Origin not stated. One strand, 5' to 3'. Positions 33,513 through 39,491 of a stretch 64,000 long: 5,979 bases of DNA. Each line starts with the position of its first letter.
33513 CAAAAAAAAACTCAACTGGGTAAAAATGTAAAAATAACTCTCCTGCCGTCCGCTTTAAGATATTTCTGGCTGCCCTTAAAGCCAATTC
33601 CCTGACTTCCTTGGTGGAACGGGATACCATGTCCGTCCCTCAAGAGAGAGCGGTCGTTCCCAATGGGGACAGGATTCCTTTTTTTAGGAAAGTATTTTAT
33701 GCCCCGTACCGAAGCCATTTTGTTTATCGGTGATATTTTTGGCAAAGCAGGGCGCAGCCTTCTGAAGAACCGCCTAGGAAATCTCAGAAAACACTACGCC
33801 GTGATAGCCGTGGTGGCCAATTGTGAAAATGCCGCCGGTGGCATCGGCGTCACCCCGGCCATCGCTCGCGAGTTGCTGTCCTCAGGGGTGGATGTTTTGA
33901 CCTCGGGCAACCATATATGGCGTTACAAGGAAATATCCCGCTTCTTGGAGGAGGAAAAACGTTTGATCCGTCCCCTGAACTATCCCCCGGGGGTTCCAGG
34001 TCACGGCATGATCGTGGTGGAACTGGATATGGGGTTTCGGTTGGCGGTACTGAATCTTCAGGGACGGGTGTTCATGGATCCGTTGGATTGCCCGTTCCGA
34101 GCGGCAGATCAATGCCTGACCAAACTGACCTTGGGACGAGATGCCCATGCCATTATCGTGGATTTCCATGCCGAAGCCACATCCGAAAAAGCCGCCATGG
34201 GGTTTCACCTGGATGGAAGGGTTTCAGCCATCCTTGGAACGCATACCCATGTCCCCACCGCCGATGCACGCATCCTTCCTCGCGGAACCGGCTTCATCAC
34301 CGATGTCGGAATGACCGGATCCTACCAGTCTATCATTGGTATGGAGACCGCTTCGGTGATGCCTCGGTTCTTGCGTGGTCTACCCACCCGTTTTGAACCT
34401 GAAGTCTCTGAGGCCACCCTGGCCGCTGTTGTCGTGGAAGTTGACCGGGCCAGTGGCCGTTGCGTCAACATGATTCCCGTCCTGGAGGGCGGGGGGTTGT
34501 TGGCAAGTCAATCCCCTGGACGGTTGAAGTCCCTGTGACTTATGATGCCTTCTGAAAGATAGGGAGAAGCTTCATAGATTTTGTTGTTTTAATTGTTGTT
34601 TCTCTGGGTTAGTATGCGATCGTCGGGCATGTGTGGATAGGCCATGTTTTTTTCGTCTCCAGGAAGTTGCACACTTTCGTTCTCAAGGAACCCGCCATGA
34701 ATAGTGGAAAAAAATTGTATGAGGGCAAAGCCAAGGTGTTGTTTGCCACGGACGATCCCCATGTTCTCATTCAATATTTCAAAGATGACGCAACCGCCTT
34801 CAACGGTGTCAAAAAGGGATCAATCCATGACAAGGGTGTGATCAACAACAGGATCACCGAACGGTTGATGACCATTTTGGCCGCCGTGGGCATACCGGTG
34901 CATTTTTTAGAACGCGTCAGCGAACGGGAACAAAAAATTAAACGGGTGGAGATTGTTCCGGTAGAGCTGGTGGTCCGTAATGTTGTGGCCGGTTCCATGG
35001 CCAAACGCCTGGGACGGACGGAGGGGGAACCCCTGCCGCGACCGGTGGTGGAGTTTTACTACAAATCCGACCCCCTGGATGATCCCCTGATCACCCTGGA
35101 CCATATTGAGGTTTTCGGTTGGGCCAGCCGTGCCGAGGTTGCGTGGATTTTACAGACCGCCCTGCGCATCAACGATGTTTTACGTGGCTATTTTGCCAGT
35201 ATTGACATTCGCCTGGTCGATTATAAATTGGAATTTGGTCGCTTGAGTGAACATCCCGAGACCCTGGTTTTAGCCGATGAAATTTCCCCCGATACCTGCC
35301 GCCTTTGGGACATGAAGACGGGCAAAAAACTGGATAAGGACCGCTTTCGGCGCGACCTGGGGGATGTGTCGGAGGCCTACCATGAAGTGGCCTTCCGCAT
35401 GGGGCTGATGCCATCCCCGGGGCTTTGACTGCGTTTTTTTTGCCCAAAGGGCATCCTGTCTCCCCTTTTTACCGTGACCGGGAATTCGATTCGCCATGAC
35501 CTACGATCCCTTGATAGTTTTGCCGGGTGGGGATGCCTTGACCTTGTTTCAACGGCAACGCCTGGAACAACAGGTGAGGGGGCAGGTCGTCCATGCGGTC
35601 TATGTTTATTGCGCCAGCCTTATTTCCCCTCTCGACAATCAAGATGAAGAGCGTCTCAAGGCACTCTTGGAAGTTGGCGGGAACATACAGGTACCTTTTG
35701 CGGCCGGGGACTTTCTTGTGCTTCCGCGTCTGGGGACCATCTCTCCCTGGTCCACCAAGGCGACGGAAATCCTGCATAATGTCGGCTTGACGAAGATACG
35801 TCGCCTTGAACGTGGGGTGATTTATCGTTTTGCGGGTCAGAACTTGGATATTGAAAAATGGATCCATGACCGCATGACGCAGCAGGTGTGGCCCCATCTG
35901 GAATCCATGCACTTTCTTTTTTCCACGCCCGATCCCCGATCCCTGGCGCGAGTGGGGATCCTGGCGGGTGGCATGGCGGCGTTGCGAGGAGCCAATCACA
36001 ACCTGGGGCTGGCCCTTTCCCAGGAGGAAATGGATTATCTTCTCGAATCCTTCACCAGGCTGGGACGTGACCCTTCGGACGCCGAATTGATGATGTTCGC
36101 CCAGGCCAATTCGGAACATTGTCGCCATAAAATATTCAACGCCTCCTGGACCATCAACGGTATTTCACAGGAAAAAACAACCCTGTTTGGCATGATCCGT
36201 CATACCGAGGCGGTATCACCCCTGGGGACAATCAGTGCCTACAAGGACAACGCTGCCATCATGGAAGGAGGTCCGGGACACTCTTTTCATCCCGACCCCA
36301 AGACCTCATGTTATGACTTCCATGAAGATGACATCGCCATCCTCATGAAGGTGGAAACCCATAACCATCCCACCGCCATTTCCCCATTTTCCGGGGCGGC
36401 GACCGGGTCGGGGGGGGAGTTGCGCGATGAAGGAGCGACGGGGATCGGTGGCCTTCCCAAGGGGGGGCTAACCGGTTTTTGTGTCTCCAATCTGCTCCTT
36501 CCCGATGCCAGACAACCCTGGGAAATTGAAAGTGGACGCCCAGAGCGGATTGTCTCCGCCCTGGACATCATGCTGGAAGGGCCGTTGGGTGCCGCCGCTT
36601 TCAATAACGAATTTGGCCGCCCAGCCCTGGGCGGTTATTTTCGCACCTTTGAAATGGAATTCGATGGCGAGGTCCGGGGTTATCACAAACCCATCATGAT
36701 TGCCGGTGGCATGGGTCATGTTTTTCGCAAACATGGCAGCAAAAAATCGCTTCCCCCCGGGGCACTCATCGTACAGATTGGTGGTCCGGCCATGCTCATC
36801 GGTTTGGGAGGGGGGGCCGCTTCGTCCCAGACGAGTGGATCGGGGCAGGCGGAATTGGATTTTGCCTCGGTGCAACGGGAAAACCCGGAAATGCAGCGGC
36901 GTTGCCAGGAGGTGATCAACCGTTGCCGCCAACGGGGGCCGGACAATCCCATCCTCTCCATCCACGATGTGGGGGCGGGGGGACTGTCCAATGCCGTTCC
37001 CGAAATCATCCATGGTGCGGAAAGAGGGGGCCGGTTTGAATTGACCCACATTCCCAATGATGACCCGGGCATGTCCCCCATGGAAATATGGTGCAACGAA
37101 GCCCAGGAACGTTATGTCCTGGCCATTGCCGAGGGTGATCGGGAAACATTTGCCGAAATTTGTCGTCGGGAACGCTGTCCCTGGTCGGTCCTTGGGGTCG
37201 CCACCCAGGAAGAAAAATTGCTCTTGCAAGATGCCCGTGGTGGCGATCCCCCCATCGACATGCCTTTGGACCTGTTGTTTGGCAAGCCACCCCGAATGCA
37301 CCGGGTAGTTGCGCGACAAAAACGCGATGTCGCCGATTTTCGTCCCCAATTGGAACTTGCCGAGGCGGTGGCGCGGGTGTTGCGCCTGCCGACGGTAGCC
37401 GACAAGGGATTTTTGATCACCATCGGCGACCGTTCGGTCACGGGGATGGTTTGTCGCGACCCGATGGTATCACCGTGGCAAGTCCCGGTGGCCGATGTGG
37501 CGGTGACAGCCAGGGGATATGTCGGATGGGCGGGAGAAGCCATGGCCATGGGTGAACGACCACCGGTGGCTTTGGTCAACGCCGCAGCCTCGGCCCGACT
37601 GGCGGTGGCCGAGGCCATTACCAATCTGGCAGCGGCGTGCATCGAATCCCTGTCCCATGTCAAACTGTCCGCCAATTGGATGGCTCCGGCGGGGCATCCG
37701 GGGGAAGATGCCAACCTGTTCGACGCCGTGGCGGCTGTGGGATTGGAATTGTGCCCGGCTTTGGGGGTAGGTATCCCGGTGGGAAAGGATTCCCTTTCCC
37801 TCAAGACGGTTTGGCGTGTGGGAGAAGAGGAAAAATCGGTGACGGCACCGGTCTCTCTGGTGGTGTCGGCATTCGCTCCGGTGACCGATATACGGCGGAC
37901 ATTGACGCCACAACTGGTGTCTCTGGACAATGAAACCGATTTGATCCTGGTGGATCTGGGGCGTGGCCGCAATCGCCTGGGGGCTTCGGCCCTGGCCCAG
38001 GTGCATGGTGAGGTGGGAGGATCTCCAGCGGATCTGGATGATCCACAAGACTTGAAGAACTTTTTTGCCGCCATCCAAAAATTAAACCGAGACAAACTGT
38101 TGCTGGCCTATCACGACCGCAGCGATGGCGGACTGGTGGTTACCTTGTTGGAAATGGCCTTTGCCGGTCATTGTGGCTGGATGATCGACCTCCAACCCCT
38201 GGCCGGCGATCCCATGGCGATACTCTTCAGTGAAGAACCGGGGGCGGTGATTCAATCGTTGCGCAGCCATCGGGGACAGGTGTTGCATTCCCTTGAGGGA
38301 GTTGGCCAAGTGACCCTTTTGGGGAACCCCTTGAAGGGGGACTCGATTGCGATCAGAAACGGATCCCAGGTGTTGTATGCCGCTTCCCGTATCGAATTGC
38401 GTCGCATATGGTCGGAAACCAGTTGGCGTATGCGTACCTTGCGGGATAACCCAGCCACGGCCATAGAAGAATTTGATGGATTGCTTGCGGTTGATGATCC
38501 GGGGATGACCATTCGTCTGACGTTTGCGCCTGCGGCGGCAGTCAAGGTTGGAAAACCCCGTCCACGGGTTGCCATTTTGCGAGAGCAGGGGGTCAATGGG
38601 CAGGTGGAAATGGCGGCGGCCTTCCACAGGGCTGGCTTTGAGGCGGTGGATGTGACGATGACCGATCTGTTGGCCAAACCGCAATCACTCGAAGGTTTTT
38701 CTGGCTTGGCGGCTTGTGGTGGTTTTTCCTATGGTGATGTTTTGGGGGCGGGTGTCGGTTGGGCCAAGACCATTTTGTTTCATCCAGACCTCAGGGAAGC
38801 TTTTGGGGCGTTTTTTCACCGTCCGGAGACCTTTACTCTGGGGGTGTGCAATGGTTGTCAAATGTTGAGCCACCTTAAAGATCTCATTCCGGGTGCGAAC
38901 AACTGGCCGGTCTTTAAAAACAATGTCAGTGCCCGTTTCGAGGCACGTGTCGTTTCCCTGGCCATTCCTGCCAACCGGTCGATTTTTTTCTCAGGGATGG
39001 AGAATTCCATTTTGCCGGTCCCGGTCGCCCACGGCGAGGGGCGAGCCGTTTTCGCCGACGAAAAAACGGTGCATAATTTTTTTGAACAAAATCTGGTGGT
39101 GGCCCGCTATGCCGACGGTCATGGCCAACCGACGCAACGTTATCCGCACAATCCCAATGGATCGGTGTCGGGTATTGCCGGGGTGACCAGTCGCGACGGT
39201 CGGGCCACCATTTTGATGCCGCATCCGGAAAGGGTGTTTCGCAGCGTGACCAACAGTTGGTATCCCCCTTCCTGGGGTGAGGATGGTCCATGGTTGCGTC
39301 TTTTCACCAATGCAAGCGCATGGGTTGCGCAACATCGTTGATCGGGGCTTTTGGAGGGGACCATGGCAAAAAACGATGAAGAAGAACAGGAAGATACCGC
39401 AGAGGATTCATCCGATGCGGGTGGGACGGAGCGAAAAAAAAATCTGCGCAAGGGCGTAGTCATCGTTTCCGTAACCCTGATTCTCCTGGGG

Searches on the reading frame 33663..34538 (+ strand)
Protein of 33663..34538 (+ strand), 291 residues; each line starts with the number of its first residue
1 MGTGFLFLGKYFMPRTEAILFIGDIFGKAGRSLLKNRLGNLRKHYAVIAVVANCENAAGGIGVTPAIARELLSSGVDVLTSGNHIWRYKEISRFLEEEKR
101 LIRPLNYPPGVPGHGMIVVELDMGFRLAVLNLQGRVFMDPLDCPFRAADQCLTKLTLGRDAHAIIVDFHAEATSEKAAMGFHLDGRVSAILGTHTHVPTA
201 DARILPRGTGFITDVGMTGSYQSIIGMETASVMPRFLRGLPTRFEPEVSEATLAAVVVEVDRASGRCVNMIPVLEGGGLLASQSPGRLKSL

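Call 53: search_protein_families(library=pfam, proteins=[window:33663-34538:+], max_evalue=0.0001)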
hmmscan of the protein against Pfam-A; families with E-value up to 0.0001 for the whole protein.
window:33663-34538:+ (291 aa): 2 families
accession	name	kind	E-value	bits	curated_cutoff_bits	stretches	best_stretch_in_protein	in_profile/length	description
PF13277.11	YmdB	-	6.7e-104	347.1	27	1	20-270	1-250/253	YmdB-like protein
PF00149.33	Metallophos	-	1.7e-06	29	21.5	1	19-198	3-191/191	Calcineurin-like phosphoesterase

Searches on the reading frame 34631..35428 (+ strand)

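Call 53: search_protein_families(library=pfam, proteins=[window:34631-35428:+], max_evalue=0.0001)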
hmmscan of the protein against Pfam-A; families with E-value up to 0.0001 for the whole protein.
window:34631-35428:+ (265 aa): 1 family
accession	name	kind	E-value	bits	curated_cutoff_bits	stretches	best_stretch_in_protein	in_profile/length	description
PF01259.24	SAICAR_synt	-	7.3e-80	268.5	20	1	28-254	1-230/233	SAICAR synthetase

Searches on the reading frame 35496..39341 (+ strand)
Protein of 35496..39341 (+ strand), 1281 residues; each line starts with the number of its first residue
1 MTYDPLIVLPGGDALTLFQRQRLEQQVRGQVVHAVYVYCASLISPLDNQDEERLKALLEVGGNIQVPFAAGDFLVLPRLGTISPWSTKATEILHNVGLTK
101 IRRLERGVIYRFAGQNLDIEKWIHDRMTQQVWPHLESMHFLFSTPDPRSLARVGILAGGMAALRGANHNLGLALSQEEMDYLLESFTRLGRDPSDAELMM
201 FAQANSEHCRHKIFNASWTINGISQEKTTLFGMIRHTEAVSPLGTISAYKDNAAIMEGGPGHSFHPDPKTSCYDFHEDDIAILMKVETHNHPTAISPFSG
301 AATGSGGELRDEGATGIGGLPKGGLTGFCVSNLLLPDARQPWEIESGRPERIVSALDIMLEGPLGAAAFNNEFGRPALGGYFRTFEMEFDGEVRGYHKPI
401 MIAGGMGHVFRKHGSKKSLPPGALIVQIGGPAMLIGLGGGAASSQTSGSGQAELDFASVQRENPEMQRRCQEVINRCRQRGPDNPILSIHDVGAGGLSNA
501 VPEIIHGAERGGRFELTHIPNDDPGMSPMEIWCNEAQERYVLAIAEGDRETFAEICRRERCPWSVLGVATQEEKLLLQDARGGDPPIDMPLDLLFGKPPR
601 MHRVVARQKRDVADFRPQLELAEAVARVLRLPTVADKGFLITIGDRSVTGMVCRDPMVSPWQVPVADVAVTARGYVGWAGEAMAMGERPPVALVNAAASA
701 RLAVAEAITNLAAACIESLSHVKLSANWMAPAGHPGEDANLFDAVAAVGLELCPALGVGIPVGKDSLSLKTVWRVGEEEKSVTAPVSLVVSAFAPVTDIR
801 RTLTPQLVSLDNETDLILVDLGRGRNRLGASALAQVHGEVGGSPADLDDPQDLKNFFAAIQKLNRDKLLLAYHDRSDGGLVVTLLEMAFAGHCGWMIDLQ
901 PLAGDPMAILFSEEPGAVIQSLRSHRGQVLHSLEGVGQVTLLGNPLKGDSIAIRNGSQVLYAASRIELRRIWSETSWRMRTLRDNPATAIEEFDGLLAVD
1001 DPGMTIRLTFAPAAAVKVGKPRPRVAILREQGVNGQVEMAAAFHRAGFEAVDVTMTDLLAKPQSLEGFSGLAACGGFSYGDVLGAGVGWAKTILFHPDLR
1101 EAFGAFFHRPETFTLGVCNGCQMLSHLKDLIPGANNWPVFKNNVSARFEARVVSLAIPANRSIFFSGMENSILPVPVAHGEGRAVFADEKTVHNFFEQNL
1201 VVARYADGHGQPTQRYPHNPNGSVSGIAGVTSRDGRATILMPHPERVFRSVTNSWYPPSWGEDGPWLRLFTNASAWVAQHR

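Call 53: search_protein_families(library=pfam, proteins=[window:35496-39341:+], max_evalue=0.0001)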
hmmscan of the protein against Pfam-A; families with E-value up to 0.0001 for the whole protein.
window:35496-39341:+ (1281 aa): 5 families
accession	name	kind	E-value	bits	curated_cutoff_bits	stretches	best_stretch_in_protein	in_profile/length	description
PF13507.12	GATase_5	-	1.9e-104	348.8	27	1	1022-1277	1-260/260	CobB/CobQ-like glutamine amidotransferase domain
PF22689.1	FGAR-AT_PurM_N-like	-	3.2e-77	258.2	27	1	636-795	1-160/160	FGAR-AT PurM_N-like domain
PF02769.27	AIRS_C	-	2e-44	151.9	23.1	2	421-575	2-151/156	AIR synthase related protein, C-terminal domain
PF18076.6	FGAR-AT_N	-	1.4e-27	96.4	26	1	36-142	2-115/115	Formylglycinamide ribonucleotide amidotransferase N-terminal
PF18072.6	FGAR-AT_linker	-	4.5e-22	78.7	26.6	1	164-212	2-50/50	Formylglycinamide ribonucleotide amidotransferase linker domain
